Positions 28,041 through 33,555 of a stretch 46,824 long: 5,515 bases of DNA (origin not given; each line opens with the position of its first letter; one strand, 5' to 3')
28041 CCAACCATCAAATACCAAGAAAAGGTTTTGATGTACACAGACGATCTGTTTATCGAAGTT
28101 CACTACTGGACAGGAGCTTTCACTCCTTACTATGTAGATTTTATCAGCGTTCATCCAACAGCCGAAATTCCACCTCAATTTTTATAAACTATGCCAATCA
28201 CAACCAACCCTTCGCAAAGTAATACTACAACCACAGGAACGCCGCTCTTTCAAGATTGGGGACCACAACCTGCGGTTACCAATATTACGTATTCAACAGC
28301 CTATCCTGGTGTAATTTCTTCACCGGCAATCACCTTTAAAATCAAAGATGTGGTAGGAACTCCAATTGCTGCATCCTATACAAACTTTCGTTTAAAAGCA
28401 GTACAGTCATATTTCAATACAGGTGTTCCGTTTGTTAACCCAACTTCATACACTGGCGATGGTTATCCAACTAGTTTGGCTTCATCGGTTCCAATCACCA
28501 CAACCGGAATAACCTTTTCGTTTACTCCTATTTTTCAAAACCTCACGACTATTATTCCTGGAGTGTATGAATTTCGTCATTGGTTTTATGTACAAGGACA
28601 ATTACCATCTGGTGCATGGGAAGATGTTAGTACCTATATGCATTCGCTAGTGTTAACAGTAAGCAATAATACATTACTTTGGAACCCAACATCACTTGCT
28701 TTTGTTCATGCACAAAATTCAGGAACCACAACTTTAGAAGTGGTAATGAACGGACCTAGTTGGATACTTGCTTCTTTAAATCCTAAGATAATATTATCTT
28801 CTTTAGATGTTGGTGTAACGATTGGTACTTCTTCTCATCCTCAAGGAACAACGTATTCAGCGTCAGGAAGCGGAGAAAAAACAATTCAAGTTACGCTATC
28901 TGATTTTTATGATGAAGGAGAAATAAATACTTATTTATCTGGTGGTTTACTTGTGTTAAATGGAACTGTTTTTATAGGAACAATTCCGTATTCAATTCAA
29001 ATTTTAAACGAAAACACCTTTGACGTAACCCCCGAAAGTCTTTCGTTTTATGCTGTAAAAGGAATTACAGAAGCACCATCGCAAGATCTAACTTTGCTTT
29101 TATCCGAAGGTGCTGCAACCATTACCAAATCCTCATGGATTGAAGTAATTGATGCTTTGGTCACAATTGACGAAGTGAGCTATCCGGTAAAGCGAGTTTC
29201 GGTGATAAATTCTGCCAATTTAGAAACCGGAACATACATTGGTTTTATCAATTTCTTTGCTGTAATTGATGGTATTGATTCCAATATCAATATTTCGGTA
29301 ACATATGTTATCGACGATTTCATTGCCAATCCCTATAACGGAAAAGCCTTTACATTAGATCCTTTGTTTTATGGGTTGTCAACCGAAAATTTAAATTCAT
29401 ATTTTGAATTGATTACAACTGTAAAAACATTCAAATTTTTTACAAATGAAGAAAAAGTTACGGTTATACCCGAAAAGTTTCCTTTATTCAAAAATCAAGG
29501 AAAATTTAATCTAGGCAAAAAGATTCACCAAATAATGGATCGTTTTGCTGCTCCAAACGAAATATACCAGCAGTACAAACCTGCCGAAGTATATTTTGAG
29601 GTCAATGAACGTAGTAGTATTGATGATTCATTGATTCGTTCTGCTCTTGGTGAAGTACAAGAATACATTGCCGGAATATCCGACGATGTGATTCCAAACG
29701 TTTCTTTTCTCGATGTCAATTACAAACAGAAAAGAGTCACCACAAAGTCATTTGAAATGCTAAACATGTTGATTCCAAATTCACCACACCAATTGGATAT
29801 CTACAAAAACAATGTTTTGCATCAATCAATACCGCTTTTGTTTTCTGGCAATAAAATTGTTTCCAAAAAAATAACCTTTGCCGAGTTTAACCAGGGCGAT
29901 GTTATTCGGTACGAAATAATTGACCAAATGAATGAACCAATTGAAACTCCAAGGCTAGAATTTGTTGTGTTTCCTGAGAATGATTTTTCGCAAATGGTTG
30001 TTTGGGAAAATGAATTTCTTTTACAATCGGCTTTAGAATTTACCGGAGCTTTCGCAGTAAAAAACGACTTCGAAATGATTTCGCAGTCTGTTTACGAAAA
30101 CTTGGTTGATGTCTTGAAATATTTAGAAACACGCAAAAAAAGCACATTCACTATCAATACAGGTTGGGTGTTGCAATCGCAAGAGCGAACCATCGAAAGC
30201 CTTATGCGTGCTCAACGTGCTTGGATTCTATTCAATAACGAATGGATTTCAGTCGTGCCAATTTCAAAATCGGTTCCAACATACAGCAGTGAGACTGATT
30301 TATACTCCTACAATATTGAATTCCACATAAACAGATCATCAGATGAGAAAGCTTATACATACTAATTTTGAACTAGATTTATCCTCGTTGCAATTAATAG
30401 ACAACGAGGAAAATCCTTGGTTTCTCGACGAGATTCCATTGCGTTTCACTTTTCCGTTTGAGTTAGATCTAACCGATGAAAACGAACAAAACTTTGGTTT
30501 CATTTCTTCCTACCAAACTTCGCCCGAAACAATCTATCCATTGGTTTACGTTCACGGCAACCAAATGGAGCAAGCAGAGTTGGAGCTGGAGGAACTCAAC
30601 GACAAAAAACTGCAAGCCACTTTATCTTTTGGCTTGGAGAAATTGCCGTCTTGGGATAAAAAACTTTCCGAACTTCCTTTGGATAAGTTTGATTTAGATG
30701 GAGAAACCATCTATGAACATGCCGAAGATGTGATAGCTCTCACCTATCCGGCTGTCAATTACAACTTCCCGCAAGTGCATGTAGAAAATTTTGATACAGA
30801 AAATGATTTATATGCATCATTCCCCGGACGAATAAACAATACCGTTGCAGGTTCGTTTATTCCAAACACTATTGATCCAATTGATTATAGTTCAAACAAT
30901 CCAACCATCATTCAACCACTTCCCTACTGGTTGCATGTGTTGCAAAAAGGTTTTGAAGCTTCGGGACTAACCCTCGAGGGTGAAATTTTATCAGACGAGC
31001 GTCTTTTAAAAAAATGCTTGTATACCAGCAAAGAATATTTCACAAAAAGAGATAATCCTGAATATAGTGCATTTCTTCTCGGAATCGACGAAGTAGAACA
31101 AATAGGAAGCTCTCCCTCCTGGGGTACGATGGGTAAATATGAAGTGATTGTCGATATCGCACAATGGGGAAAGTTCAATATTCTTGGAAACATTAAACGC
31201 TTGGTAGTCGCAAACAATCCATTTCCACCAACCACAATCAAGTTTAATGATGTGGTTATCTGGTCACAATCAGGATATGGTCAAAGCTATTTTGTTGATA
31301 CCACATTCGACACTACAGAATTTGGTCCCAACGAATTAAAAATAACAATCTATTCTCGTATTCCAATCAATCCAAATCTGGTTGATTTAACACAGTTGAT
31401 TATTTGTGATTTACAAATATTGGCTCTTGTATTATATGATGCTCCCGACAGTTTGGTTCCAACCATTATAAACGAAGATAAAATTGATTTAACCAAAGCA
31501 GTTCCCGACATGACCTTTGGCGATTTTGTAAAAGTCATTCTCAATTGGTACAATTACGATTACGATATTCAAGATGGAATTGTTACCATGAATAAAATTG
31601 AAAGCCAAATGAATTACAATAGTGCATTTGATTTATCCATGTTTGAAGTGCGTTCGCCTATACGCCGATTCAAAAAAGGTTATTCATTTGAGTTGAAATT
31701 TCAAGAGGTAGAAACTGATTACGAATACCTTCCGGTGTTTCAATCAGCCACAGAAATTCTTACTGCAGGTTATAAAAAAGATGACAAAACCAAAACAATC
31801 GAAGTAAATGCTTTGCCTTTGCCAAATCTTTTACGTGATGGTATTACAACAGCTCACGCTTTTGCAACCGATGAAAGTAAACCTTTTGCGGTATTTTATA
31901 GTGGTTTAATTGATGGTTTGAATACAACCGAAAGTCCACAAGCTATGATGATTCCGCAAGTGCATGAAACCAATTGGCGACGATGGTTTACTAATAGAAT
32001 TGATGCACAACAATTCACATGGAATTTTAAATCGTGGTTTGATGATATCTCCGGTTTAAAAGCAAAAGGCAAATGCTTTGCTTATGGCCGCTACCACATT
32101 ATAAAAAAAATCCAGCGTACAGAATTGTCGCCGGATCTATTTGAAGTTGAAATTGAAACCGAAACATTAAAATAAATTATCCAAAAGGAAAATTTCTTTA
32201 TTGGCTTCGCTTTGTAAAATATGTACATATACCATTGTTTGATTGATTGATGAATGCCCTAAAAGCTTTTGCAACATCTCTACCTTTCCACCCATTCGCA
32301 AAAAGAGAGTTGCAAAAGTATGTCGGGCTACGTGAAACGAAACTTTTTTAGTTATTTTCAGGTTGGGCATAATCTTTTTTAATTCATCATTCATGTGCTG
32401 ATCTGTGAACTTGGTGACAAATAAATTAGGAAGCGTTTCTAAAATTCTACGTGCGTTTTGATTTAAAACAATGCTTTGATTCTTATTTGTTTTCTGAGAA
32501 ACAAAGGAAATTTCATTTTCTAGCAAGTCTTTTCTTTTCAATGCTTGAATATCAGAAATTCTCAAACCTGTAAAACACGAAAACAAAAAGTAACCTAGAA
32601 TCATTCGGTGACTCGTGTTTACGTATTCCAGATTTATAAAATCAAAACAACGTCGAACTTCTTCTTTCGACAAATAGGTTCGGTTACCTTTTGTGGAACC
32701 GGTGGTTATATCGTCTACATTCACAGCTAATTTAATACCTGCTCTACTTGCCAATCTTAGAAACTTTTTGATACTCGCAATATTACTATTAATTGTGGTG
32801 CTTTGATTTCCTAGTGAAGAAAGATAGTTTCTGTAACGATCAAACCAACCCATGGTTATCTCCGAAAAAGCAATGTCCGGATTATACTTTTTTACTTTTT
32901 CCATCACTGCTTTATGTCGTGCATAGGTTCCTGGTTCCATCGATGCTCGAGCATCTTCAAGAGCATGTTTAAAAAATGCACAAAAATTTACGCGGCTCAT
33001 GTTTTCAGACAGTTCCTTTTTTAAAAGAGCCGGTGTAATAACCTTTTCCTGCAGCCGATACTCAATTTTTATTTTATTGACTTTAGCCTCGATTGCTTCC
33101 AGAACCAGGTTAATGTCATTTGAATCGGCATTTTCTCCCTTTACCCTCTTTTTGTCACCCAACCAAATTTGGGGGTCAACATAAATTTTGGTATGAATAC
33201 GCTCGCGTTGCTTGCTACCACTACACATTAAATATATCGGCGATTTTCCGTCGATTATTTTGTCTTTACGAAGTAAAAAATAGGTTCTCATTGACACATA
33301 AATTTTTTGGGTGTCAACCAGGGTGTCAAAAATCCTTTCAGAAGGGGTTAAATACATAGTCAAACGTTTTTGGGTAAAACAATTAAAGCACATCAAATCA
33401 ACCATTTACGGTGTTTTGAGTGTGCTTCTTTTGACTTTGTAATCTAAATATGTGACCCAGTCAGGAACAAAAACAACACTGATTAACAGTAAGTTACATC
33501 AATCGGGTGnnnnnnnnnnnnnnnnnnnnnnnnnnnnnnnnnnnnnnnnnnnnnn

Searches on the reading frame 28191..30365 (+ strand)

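Call 22: search_protein_families(library=phrogs, proteins=[window:28191-30365:+])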
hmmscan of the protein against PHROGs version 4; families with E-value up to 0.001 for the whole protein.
window:28191-30365:+ (724 aa): 1 family
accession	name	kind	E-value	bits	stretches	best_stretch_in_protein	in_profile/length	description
phrog_19217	-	unknown function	8.1e-81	273.3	1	268-723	109-565/566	-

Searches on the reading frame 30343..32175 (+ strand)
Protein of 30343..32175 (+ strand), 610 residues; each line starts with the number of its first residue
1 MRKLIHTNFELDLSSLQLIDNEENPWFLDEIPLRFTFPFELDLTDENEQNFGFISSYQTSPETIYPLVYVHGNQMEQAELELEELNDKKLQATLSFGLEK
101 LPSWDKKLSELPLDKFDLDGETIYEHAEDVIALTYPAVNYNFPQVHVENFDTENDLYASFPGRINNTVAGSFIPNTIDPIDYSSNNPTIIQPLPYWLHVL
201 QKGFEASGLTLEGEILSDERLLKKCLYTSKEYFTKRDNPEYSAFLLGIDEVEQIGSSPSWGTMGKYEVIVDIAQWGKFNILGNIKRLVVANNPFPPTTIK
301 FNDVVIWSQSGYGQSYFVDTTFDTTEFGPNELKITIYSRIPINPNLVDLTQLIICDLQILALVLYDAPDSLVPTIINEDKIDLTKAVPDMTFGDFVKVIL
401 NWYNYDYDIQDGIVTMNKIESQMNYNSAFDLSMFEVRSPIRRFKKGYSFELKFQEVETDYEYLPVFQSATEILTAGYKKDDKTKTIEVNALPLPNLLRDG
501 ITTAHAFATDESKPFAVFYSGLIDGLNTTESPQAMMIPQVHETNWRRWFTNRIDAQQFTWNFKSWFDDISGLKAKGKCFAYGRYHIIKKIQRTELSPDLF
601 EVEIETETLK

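Call 22: search_protein_families(library=phrogs, proteins=[window:30343-32175:+])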
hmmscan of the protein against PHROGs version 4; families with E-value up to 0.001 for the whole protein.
window:30343-32175:+ (610 aa): 1 family
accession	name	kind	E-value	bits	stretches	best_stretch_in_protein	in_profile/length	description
phrog_19879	-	unknown function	1.1e-145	487.6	2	354-609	381-637/638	-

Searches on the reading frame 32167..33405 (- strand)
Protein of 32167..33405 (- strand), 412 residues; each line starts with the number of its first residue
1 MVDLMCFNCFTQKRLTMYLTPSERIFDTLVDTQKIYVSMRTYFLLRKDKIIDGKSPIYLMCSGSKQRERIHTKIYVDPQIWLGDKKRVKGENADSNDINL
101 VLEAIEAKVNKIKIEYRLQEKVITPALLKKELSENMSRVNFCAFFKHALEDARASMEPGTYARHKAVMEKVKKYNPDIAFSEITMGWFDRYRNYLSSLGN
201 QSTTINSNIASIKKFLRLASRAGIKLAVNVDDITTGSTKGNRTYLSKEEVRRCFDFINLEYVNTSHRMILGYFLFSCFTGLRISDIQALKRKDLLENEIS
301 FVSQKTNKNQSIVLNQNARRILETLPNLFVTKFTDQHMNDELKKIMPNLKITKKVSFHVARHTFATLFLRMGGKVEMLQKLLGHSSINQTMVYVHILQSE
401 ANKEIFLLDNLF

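Call 7: search_protein_families(library=phrogs, proteins=[window:32167-33405:-])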
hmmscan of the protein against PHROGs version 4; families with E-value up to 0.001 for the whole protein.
window:32167-33405:- (412 aa): 4 families
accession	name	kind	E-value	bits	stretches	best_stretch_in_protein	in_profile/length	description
phrog_1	-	integration and excision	6.8e-43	148.8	1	103-411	147-450/611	integrase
phrog_216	-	integration and excision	9.4e-39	134.3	1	206-410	16-238/301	integrase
phrog_7269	-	integration and excision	6.8e-14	52.6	1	338-405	13-78/89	integrase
phrog_7685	-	integration and excision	4.5e-11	43.8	1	327-411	156-238/240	integrase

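Call 8: search_protein_families(library=pfam, proteins=[window:32167-33405:-], max_evalue=0.01)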
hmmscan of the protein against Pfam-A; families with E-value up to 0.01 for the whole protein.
window:32167-33405:- (412 aa): 3 families
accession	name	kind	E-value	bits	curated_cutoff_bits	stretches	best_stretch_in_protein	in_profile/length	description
PF00589.27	Phage_integrase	-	2.3e-20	73.5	27.1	1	244-398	2-170/172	Phage integrase family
PF13102.12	Phage_int_SAM_5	-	7e-16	58.8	22.3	1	140-224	1-87/98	Phage integrase SAM-like domain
PF17293.8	Arm-DNA-bind_5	-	1.5e-12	48.3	22.6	1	43-129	1-87/87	Arm DNA-binding domain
